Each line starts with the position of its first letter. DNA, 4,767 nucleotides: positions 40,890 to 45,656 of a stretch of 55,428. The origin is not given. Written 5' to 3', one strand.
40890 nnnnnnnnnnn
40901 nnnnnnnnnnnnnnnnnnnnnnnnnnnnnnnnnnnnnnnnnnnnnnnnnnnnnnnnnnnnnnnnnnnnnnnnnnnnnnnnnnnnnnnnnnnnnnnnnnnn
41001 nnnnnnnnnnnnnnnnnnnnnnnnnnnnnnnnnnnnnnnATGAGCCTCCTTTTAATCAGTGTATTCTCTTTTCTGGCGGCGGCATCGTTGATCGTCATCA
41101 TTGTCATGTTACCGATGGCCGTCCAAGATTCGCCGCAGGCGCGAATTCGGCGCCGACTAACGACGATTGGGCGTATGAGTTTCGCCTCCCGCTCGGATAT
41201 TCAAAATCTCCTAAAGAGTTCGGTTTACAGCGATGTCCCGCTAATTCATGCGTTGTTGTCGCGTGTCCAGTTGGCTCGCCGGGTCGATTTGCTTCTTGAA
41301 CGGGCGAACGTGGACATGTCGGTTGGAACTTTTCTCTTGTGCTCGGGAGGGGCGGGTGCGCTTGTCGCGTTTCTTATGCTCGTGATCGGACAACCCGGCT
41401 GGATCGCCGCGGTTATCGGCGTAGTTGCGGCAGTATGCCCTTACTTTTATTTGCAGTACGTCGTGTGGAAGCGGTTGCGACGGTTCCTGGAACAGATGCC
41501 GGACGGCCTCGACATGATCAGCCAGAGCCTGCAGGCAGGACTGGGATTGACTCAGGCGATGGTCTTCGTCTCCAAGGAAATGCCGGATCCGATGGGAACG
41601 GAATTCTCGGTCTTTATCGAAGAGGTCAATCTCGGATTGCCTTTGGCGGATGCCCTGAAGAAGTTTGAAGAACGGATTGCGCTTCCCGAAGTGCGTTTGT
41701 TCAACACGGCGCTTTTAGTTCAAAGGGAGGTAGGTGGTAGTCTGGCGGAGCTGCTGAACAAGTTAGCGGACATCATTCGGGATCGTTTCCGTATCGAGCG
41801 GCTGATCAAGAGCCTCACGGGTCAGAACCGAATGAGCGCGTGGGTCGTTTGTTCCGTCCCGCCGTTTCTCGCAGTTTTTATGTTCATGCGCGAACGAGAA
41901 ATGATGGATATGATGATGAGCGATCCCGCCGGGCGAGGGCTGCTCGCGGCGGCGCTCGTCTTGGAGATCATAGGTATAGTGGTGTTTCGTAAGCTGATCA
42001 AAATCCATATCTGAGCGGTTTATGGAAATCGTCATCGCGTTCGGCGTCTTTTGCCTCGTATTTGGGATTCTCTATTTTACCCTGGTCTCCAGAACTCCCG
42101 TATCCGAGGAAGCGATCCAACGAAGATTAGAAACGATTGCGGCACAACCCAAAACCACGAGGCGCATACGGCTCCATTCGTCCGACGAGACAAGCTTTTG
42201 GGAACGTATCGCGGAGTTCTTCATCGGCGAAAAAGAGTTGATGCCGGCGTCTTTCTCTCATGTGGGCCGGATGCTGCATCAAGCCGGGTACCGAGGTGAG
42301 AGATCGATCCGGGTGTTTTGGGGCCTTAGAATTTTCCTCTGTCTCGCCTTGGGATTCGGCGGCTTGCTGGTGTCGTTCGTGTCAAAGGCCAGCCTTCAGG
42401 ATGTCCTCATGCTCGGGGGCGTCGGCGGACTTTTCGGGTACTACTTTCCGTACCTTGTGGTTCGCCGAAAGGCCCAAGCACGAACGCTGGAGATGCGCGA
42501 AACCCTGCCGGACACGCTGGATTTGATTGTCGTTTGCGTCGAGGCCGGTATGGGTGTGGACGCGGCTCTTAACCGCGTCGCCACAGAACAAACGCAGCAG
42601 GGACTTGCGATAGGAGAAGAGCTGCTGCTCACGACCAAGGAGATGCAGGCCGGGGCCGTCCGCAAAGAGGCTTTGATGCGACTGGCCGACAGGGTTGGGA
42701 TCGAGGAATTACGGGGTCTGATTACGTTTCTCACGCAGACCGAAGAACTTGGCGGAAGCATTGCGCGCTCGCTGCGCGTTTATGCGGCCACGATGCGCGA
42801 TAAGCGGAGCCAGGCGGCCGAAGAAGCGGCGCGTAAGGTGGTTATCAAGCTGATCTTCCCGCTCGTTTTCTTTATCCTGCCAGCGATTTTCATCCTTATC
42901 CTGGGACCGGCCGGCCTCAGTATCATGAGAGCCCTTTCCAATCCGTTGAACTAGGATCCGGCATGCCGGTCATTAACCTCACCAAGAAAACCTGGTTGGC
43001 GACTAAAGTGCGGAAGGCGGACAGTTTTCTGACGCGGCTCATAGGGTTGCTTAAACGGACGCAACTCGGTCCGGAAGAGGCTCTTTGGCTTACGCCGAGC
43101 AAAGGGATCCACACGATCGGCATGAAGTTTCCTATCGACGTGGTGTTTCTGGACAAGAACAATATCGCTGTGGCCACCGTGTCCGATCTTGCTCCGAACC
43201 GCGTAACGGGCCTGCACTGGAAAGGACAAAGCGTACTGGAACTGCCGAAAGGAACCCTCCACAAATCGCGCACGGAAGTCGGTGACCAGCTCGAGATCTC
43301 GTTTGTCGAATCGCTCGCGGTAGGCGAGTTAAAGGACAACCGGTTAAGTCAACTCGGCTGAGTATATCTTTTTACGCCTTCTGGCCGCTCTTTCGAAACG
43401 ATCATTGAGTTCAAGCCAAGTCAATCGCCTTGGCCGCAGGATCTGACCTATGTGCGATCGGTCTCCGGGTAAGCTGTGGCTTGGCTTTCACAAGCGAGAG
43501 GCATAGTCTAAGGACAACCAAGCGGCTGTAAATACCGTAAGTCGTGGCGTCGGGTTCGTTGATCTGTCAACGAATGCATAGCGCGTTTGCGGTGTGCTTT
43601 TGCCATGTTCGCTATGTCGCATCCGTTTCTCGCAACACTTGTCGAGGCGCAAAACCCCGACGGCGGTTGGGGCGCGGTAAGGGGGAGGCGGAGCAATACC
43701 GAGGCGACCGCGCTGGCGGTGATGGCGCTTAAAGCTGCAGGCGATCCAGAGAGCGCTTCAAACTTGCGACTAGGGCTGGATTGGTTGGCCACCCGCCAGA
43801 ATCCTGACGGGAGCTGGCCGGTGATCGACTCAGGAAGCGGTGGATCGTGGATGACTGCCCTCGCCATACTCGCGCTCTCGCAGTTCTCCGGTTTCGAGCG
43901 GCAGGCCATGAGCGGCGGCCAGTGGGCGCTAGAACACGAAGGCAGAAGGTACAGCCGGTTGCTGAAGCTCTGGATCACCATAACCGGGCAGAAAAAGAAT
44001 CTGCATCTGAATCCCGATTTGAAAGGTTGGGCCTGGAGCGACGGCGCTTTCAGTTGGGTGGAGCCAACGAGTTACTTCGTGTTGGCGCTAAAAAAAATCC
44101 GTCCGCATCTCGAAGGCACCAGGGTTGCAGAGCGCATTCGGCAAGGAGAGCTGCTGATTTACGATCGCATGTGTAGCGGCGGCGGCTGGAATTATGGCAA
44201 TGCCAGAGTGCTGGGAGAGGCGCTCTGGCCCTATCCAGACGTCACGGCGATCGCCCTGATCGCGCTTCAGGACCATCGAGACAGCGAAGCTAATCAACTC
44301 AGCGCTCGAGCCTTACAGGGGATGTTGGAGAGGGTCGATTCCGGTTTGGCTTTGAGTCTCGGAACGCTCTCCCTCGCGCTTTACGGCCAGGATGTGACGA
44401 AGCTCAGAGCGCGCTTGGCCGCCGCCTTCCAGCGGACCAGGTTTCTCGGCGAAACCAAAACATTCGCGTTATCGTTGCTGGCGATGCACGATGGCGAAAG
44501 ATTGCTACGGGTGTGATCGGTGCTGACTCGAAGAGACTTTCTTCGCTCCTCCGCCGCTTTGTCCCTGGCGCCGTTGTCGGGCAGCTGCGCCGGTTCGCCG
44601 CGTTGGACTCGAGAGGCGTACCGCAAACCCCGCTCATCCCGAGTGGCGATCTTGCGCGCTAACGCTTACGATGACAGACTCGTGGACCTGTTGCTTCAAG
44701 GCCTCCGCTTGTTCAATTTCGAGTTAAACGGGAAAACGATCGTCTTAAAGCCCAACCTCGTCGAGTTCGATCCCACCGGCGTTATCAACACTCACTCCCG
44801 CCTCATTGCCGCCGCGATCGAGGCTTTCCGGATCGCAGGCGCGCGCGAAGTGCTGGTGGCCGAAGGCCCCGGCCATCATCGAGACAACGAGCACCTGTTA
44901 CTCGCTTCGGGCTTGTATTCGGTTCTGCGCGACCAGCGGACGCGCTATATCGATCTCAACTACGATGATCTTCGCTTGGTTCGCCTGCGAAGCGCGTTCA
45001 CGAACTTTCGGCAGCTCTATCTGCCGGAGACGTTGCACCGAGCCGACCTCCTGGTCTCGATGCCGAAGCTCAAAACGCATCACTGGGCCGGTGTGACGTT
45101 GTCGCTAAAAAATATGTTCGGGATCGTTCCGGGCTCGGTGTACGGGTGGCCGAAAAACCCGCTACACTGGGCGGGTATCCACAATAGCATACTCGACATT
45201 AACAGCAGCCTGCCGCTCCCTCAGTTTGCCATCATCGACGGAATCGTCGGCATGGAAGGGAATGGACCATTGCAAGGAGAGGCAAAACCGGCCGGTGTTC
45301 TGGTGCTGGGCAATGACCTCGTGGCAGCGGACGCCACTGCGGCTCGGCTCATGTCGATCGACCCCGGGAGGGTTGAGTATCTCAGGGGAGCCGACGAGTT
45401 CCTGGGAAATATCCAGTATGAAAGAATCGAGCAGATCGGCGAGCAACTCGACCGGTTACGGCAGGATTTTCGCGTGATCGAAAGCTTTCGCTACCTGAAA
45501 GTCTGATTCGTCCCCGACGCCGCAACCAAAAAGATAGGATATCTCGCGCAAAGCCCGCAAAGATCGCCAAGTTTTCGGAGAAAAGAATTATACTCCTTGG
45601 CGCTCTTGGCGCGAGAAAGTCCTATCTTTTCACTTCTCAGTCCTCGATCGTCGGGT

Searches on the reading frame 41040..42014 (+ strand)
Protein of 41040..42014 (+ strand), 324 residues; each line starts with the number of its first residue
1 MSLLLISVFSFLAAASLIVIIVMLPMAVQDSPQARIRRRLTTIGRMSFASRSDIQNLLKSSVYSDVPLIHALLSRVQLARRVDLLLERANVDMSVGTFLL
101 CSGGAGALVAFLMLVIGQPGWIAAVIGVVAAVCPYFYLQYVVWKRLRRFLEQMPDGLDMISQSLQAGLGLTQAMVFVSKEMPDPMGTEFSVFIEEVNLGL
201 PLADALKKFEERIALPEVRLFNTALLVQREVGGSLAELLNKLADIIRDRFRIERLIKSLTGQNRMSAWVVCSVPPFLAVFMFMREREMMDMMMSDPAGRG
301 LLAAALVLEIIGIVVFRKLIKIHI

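Call 58: search_protein_families(library=pfam, proteins=[window:41040-42014:+], max_evalue=0.001)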
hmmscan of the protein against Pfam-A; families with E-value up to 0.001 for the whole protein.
window:41040-42014:+ (324 aa): 1 family
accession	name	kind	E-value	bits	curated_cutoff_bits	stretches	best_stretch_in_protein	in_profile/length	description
PF00482.28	T2SSF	-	1.3e-18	67.6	25.2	1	158-282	3-124/125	Type II secretion system (T2SS), protein F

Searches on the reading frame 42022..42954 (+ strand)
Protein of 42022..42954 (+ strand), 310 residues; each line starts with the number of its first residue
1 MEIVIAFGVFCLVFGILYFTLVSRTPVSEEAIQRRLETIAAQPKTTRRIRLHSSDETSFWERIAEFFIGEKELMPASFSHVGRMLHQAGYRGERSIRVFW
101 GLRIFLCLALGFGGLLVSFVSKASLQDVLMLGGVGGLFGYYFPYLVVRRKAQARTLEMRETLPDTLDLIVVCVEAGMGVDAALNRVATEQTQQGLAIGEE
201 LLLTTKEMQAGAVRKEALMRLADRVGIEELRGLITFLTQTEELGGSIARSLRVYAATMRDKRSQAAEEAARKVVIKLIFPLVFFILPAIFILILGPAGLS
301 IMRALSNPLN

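Call 58: search_protein_families(library=pfam, proteins=[window:42022-42954:+], max_evalue=0.001)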
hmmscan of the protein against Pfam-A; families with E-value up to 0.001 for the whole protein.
window:42022-42954:+ (310 aa): 1 family
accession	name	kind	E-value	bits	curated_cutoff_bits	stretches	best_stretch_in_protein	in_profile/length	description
PF00482.28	T2SSF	-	1.2e-14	54.8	25.2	1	166-294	2-124/125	Type II secretion system (T2SS), protein F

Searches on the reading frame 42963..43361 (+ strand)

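Call 58: search_protein_families(library=pfam, proteins=[window:42963-43361:+], max_evalue=0.001)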
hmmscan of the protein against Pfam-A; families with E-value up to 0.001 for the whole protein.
window:42963-43361:+ (132 aa): 1 family
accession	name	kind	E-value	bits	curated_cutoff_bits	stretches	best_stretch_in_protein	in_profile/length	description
PF02643.20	DUF192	-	1.9e-15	57.2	27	1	15-112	2-96/96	Uncharacterized ACR, COG1430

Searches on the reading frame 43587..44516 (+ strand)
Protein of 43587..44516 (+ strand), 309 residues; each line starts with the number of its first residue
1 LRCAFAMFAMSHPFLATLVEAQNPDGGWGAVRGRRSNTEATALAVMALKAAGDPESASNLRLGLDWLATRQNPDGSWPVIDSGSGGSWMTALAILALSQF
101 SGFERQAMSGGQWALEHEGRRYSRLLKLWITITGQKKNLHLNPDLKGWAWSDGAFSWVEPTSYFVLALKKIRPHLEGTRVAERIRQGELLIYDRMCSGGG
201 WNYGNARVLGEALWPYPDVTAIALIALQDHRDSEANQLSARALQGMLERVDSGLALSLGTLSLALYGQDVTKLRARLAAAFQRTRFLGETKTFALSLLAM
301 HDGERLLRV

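Call 58: search_protein_families(library=pfam, proteins=[window:43587-44516:+], max_evalue=0.001)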
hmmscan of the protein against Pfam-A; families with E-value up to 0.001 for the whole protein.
window:43587-44516:+ (309 aa): 3 families
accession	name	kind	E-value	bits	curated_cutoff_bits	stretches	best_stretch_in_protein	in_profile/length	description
PF13243.12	SQHop_cyclase_C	-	1.3e-08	34.7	26.1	1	18-78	216-285/319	Squalene-hopene cyclase C-terminal domain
PF13249.12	SQHop_cyclase_N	-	1.9e-08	34.3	26.2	1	14-61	50-97/291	Squalene-hopene cyclase N-terminal domain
PF00432.27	Prenyltrans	-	0.00053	20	26.5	1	15-86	56-128/304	Prenyltransferase alpha-alpha toroid domain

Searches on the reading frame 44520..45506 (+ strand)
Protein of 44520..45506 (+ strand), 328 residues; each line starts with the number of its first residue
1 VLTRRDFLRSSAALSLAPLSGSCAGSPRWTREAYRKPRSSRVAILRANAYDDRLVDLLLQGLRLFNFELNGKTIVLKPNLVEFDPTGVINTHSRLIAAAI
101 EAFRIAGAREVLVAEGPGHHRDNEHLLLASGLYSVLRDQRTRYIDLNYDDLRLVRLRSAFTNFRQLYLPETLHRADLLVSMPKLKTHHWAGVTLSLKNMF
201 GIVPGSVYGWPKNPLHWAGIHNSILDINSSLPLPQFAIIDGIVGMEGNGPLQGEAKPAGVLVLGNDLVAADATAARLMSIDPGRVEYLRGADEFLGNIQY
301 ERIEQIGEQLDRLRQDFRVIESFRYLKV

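Call 58: search_protein_families(library=pfam, proteins=[window:44520-45506:+], max_evalue=0.001)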
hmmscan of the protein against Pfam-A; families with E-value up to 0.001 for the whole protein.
window:44520-45506:+ (328 aa): 2 families
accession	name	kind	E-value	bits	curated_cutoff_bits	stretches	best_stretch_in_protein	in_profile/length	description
PF04015.17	DUF362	-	1.4e-44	153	24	1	74-276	1-200/200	Domain of unknown function (DUF362)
PF10518.14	TAT_signal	-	0.00091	19.5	22.7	0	1-19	1-19/21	TAT (twin-arginine translocation) pathway signal sequence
